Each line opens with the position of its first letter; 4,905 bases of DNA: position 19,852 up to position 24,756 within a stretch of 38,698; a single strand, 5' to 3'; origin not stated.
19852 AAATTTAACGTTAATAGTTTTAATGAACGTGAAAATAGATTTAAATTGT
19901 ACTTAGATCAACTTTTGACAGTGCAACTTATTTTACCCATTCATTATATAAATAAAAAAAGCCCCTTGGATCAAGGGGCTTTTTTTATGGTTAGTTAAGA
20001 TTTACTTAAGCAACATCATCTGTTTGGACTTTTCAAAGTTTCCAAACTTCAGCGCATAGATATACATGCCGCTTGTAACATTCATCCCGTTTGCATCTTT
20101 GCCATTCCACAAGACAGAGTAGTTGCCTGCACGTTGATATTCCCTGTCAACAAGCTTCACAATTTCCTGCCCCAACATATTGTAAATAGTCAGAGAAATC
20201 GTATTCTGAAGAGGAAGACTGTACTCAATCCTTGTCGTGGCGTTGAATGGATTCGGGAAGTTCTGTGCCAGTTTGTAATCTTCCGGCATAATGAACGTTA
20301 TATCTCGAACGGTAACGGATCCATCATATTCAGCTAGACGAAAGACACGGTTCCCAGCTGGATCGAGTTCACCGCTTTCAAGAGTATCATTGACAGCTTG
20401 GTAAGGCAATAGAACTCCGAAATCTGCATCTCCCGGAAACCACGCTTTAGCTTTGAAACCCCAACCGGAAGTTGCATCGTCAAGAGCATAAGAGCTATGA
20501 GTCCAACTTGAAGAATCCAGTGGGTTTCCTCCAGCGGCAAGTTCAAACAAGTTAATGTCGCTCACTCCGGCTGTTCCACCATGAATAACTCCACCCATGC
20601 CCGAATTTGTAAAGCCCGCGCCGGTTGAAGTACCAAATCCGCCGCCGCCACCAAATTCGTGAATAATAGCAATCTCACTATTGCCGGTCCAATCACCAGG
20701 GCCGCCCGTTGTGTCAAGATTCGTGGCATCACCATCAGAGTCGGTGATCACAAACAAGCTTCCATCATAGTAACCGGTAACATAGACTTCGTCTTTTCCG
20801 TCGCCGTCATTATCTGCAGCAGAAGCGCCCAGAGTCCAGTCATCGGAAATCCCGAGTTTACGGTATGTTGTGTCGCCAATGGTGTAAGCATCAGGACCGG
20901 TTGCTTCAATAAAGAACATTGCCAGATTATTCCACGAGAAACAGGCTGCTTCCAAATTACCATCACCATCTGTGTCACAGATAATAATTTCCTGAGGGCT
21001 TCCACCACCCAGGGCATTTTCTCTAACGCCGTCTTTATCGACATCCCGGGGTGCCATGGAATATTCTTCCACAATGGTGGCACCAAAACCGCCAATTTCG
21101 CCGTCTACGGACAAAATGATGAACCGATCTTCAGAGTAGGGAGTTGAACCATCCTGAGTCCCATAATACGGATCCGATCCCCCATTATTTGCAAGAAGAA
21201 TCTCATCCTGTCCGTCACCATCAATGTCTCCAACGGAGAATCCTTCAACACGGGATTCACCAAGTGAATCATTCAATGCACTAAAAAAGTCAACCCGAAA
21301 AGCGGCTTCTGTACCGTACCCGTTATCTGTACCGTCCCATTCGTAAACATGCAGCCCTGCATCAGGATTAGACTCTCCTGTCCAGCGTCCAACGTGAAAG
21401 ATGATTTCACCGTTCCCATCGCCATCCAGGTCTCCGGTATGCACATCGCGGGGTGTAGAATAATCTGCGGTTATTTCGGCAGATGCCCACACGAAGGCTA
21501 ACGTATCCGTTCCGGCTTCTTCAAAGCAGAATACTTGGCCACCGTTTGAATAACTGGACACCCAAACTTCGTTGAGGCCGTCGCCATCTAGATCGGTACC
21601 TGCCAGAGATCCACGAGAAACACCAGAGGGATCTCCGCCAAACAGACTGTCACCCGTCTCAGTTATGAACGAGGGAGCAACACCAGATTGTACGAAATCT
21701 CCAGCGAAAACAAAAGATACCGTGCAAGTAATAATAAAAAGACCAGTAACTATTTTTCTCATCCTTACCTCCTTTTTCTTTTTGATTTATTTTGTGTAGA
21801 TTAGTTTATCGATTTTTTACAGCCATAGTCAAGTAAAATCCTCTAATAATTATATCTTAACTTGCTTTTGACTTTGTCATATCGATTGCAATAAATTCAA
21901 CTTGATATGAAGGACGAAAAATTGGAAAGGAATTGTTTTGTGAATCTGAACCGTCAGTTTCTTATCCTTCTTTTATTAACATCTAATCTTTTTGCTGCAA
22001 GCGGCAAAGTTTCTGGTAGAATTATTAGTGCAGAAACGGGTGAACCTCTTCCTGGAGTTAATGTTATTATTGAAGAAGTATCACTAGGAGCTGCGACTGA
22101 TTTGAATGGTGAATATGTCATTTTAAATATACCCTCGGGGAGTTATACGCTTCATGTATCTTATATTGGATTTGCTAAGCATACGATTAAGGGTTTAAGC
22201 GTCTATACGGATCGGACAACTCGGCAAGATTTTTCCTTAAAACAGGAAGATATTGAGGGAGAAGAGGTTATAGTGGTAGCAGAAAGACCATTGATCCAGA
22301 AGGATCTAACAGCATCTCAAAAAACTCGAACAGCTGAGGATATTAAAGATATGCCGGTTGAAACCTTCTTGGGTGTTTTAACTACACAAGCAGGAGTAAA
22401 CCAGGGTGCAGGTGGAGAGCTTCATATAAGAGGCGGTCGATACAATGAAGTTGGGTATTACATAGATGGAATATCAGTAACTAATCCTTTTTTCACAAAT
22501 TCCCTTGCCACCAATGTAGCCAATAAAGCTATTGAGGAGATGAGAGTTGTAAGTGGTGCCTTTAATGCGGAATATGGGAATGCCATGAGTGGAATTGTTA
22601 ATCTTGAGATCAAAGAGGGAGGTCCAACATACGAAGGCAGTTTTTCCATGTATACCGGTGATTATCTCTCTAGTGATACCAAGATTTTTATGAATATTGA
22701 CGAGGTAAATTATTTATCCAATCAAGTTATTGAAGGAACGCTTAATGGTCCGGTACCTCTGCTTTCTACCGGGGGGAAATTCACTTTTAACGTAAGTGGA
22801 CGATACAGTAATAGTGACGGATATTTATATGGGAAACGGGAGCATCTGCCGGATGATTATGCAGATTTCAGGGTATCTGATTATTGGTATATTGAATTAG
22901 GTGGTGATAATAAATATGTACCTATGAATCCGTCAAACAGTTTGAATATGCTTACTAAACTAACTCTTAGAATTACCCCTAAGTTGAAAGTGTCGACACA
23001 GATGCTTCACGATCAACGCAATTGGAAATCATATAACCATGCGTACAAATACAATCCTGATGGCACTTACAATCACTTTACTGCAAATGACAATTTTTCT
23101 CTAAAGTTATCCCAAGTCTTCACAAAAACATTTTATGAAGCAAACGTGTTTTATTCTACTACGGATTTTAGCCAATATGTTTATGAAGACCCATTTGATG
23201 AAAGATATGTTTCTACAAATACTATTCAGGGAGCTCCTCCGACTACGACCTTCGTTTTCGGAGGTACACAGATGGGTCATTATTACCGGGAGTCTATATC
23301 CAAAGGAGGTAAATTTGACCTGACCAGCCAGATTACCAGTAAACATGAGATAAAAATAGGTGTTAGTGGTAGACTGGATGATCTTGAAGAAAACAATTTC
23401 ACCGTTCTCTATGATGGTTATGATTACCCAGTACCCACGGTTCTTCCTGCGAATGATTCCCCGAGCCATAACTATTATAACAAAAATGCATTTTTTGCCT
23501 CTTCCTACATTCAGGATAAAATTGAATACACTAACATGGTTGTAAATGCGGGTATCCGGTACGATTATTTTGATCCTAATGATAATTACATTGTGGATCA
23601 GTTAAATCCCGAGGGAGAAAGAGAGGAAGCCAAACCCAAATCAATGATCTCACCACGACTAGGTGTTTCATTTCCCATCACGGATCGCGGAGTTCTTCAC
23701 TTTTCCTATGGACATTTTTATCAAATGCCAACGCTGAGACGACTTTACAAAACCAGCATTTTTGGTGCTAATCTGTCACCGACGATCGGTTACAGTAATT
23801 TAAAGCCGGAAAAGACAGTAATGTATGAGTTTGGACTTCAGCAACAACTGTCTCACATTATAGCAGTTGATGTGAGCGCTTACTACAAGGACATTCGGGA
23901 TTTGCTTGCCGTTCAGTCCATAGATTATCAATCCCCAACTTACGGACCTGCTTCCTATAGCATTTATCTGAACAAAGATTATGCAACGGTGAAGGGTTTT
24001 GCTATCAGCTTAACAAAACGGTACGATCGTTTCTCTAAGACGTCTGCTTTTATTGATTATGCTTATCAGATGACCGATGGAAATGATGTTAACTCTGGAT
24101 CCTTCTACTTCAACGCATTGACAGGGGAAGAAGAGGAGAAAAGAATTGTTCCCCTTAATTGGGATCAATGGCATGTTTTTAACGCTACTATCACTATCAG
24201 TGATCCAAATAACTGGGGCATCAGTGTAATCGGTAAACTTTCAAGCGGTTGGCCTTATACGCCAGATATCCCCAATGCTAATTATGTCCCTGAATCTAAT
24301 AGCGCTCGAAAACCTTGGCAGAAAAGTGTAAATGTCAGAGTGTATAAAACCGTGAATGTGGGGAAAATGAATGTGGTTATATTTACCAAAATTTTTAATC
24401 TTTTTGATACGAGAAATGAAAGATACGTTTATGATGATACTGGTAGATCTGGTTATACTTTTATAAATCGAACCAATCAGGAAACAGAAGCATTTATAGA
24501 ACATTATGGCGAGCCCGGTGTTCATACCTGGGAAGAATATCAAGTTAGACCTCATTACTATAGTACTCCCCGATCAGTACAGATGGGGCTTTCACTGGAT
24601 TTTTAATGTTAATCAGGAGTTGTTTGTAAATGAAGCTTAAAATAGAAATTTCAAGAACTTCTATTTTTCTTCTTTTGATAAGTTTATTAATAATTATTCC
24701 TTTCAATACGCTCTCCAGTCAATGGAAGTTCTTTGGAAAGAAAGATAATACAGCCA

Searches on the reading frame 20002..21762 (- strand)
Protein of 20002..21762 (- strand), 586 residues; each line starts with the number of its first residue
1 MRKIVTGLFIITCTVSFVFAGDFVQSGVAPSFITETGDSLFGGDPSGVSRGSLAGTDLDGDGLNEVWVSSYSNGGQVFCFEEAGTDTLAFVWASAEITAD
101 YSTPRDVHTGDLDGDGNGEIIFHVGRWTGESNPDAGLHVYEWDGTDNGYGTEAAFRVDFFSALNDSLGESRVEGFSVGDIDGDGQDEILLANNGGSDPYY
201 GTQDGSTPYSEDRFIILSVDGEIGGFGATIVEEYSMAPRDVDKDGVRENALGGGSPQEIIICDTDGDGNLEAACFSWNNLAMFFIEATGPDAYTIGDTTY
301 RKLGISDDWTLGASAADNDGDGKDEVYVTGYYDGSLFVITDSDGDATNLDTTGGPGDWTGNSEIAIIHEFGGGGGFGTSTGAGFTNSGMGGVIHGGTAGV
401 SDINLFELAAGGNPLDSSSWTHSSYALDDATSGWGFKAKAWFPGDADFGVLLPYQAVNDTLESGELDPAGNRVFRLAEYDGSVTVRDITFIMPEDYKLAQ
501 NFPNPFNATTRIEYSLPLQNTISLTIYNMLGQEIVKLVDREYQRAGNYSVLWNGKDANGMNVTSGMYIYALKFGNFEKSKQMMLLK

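Call 9: search_protein_families(library=pfam, proteins=[window:20002-21762:-], max_evalue=0.001)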
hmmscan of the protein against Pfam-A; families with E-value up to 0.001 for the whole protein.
window:20002-21762:- (586 aa): 6 families
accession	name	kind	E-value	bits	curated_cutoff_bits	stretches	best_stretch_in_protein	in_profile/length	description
PF13517.12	FG-GAP_3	-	2.6e-12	47.6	26.9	2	57-121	1-60/61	FG-GAP-like repeat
PF13860.13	FlgD_ig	-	2.9e-08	34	27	1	521-568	24-70/79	FlgD Ig-like domain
PF01839.29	FG-GAP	-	3.2e-08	33.7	22.1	0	175-205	5-32/37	FG-GAP repeat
PF13585.12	CHU_C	-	2.9e-05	24.5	27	1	519-579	26-79/86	CHU_C Type IX secretion signal domain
PF18962.6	Por_Secre_tail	-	3.1e-05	24.6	27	1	502-581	2-72/75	Secretion system C-terminal sorting domain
PF25292.1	Beta-prop_CGLA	-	9.9e-05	22.4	26.8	0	177-196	36-55/316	Lambda-carrageenase beta-propeller domain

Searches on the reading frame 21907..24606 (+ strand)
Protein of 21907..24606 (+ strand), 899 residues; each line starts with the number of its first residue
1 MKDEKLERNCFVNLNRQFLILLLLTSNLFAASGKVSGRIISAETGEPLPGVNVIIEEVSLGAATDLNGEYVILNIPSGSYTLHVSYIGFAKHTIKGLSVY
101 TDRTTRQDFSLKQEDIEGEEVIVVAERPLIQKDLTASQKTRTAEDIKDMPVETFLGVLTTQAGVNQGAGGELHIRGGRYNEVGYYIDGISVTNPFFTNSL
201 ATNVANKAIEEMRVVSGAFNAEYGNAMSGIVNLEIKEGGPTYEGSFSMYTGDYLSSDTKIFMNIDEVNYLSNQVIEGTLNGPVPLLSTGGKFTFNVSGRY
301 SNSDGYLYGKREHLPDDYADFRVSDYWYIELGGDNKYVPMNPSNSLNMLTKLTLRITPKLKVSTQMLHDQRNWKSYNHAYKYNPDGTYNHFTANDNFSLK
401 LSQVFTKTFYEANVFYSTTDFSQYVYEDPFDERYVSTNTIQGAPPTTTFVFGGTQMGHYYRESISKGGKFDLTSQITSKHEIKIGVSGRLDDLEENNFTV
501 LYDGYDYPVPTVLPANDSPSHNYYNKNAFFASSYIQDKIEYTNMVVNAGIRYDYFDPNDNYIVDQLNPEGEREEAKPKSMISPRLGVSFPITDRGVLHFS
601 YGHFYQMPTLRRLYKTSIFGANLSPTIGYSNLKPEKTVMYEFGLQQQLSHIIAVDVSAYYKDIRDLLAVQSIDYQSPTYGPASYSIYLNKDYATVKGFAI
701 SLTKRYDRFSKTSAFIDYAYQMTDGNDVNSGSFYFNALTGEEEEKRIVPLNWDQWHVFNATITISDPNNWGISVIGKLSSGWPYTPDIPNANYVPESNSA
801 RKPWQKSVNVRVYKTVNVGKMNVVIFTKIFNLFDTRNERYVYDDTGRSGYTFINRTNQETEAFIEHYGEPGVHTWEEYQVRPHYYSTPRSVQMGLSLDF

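Call 9: search_protein_families(library=pfam, proteins=[window:21907-24606:+], max_evalue=0.001)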
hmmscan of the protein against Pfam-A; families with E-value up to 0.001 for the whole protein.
window:21907-24606:+ (899 aa): 3 families
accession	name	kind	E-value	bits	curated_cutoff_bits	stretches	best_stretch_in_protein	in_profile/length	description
PF13715.12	CarbopepD_reg_2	-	5.1e-21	74.9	32.2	1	35-123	1-88/88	CarboxypepD_reg-like domain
PF13620.12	CarboxypepD_reg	-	2e-17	63.8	32.3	1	35-112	2-82/82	Carboxypeptidase regulatory-like domain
PF07715.20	Plug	-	2.8e-11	44.3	23.9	1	132-229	3-106/107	TonB-dependent Receptor Plug Domain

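Call 62: search_protein_families(library=ncbifam, proteins=[window:21907-24606:+], max_evalue=0.00001)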
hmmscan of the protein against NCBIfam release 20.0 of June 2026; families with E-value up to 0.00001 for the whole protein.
window:21907-24606:+ (899 aa): 4 families
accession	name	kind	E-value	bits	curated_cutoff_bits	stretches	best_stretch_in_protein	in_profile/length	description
TIGR04056.1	OMP_RagA_SusC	subfamily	6.2e-23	81.1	368.25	1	34-224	2-191/981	SusC/RagA family TonB-linked outer membrane protein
TIGR01786.1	TonB-hemlactrns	subfamily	3.1e-16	58.9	323.75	1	349-733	216-595/719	TonB-dependent hemoglobin/transferrin/lactoferrin family receptor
NF052345.1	S_layer_anammox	exception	4.4e-10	37.6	1400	1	29-166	1309-1442/1596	Kustd1514 family S-layer glycoprotein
NF041535.1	TonB_rec_PqqU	equivalog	1.3e-08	33.6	1200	1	182-255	77-149/676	TonB-dependent receptor PqqU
